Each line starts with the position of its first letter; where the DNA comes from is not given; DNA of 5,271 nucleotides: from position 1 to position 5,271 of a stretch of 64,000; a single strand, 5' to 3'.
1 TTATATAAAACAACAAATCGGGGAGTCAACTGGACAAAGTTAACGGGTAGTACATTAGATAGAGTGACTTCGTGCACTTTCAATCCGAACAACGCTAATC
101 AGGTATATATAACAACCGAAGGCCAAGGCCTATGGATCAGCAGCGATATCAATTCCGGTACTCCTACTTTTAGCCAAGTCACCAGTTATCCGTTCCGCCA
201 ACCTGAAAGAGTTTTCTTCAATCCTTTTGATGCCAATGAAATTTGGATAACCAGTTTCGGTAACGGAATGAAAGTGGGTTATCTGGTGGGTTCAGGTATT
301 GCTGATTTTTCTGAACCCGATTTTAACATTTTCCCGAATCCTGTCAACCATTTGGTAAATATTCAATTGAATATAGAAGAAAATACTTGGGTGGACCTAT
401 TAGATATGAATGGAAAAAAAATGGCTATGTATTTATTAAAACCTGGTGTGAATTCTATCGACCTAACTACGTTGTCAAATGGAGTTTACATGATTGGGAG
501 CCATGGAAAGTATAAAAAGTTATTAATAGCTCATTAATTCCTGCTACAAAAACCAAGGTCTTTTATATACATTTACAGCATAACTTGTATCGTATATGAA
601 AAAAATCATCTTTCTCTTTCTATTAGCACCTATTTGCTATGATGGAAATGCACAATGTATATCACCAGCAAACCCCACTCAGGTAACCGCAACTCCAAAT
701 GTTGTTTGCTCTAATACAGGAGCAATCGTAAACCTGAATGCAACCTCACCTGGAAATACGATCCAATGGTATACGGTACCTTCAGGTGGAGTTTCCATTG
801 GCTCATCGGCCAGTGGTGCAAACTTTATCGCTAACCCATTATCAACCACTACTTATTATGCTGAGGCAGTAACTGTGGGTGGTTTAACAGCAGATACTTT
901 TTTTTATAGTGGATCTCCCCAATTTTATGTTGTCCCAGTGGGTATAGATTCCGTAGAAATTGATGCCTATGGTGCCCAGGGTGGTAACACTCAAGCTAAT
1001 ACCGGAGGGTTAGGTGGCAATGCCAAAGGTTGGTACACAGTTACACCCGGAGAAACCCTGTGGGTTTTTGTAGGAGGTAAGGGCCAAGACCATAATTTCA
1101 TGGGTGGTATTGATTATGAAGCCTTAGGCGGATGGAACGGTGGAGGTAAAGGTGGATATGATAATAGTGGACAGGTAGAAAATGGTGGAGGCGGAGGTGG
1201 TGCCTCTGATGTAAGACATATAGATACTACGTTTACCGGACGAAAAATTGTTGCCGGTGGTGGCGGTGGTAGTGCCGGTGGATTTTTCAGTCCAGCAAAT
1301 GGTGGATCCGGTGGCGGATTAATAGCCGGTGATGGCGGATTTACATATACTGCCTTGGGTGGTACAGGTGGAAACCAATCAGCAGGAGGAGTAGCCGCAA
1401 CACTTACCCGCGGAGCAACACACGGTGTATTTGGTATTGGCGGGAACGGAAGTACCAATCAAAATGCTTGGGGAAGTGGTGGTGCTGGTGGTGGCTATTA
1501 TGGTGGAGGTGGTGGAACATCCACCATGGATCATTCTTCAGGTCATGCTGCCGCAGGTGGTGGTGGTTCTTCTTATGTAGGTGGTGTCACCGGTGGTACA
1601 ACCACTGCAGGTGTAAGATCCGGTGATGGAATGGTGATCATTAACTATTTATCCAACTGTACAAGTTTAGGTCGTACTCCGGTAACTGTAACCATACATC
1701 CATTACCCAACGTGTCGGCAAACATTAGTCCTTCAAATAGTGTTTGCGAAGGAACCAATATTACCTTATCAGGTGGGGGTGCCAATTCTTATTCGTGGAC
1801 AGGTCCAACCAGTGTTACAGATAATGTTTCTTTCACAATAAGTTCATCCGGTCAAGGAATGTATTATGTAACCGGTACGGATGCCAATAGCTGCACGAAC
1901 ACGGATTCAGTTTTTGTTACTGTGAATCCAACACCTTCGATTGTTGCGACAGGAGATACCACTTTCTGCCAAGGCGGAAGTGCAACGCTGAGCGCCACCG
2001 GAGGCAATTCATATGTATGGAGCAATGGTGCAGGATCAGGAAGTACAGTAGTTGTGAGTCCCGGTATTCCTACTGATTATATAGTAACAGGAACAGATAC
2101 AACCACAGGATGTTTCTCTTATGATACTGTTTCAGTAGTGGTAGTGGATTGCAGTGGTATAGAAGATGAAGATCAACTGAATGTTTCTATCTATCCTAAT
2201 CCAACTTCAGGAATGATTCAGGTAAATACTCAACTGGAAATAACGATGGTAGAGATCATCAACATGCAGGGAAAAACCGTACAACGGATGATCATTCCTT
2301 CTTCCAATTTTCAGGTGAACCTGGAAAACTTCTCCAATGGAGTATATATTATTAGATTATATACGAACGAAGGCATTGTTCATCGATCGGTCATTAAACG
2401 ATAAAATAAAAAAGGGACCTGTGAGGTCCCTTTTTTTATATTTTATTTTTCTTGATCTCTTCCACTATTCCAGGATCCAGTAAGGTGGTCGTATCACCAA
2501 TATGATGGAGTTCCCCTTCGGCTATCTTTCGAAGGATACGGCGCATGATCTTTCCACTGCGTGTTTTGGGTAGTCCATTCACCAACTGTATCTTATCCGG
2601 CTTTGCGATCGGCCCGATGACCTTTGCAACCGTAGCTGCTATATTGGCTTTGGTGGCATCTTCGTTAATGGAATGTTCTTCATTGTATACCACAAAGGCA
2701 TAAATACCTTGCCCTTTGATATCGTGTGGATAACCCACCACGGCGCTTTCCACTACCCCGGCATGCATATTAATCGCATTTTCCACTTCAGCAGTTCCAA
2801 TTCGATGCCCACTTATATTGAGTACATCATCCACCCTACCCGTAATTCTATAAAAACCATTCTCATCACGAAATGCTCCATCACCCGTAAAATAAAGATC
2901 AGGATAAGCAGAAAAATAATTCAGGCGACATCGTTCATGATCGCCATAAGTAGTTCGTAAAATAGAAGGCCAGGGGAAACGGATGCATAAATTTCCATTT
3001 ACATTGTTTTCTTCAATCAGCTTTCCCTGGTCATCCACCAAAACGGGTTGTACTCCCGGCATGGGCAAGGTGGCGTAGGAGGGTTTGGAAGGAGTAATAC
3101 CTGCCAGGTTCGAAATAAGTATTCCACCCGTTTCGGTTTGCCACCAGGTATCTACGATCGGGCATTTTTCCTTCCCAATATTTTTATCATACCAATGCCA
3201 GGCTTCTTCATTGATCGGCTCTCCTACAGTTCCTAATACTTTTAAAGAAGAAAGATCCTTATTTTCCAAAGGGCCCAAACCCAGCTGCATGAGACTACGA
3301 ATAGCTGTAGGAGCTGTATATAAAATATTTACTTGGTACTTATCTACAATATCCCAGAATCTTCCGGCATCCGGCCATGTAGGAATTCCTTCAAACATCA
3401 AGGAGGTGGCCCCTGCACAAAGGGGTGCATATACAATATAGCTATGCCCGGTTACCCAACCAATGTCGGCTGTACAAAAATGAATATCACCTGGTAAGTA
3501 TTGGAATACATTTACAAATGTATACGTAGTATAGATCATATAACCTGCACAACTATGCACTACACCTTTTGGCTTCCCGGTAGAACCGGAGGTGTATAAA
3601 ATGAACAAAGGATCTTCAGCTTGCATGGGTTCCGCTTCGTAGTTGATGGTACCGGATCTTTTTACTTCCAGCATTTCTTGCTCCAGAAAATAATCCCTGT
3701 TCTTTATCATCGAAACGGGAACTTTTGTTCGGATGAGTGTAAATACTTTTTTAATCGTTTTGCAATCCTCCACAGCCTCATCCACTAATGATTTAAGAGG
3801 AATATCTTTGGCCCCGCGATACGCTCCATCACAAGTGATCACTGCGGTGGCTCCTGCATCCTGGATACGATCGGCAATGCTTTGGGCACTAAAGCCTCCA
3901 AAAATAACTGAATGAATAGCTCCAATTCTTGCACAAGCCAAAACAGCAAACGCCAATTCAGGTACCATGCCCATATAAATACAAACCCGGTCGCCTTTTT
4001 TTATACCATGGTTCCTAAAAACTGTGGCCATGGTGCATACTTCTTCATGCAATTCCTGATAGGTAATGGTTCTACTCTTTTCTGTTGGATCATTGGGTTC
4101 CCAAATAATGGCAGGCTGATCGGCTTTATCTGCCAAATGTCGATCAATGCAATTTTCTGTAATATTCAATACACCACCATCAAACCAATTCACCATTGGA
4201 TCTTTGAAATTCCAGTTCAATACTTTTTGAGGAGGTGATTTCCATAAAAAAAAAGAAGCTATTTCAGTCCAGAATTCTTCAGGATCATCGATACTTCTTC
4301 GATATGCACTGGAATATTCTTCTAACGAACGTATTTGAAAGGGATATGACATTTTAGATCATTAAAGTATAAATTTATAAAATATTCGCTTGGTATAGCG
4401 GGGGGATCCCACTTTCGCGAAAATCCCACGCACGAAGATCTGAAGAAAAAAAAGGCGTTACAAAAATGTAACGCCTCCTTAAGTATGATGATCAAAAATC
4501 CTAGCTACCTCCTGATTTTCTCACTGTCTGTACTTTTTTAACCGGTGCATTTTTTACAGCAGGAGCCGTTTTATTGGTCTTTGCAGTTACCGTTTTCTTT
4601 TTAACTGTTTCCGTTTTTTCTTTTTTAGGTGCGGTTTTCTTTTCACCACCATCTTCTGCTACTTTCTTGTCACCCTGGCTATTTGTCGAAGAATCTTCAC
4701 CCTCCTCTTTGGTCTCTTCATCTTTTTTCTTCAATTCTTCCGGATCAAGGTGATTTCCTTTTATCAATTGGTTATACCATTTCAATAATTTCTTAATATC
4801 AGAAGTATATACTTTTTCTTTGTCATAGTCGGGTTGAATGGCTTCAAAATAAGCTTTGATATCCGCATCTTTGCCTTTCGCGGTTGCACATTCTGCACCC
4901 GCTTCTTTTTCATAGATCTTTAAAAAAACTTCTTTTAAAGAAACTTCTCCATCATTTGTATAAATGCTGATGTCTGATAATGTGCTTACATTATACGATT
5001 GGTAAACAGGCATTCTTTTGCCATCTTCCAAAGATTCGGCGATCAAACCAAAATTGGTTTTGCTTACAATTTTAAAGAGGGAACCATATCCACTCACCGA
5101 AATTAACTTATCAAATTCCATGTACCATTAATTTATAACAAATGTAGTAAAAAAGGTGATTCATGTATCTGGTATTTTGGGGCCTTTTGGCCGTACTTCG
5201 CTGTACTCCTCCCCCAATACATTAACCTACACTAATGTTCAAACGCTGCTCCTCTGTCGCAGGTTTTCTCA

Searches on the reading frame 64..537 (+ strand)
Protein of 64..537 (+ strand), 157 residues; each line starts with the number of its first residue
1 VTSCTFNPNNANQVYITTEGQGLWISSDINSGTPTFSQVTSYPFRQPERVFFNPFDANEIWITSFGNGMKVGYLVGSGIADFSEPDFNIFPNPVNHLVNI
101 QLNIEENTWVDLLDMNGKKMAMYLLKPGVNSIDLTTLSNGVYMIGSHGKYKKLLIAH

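Call 90: search_protein_families(library=pfam, proteins=[window:64-537:+], max_evalue=0.00001)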
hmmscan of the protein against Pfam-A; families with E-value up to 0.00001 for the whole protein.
window:64-537:+ (157 aa): 1 family
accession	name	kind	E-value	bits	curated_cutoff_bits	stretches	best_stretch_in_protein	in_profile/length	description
PF18962.6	Por_Secre_tail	-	9.3e-09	35.9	27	1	89-148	1-64/75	Secretion system C-terminal sorting domain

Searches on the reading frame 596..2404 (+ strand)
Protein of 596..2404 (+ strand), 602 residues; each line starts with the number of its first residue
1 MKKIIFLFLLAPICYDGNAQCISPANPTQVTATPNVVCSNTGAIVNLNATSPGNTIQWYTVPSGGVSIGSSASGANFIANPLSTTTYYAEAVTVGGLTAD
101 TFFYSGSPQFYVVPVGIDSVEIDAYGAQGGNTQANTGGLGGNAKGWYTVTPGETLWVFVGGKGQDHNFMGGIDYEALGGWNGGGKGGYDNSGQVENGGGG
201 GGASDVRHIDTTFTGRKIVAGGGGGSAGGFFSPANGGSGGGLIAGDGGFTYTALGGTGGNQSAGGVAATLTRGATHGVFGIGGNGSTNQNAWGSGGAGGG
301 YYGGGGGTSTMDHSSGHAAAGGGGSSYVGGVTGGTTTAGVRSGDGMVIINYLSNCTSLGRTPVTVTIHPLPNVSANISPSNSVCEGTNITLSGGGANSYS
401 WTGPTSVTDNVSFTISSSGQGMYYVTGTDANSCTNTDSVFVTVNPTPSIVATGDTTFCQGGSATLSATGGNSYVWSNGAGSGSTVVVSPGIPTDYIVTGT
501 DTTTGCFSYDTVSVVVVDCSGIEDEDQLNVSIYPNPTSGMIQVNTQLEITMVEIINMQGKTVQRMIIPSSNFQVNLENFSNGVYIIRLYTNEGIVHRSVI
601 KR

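Call 90: search_protein_families(library=pfam, proteins=[window:596-2404:+], max_evalue=0.00001)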
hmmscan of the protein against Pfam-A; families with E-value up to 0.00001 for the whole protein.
window:596-2404:+ (602 aa): 3 families
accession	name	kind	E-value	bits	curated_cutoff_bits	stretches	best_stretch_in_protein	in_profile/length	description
PF12810.13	ALK_LTK_GRD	-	1.4e-22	81.3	24.5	1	122-335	12-204/243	ALK/LTK, Glycine-rich domain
PF19081.6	Ig_7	-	1.2e-15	58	27.3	1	24-96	1-69/84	Ig-like domain CHU_C associated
PF18962.6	Por_Secre_tail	-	3.7e-12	46.8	27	1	532-597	1-72/75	Secretion system C-terminal sorting domain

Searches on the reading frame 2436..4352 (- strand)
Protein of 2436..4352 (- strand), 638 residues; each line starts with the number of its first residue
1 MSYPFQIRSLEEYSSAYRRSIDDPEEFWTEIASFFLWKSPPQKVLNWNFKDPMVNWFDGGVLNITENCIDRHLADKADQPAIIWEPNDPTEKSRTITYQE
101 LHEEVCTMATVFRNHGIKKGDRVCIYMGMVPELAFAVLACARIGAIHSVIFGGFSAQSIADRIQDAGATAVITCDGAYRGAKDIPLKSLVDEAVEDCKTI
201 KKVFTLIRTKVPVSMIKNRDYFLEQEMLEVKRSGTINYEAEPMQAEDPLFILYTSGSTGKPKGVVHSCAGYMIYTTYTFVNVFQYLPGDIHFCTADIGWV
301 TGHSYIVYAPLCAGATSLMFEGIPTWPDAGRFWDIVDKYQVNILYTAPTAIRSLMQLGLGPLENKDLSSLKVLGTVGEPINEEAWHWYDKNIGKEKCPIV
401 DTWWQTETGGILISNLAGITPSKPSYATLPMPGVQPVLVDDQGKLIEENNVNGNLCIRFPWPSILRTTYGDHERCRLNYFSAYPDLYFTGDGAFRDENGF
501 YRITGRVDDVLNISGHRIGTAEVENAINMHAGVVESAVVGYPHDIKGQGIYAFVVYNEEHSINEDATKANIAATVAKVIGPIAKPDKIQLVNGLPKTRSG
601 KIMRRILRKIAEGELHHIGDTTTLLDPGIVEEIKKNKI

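Call 90: search_protein_families(library=pfam, proteins=[window:2436-4352:-], max_evalue=0.00001)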
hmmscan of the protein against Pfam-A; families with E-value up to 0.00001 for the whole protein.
window:2436-4352:- (638 aa): 3 families
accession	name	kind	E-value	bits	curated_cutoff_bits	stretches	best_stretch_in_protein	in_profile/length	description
PF00501.34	AMP-binding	-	2.5e-82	277.2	29.9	1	70-460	2-377/384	AMP-binding enzyme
PF13193.12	AMP-binding_C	-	5.4e-22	78.9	24.5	1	522-601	1-76/76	AMP-binding enzyme C-terminal domain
PF16177.11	ACAS_N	-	4.2e-19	68.6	27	1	13-68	1-55/55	Acetyl-coenzyme A synthetase N-terminus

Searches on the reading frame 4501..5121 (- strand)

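Call 13: search_protein_families(library=pfam, proteins=[window:4501-5121:-])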
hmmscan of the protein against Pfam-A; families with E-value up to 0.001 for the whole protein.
window:4501-5121:- (206 aa): 2 families
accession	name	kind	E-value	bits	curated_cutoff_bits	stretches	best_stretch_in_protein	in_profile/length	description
PF21186.2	DUF6852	-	1.5e-24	86.8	27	1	51-119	1-71/71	Domain of unknown function (DUF6852)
PF18347.7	DUF5606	-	1.2e-12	48.2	25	1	4-48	2-46/46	Domain of unknown function (DUF5606)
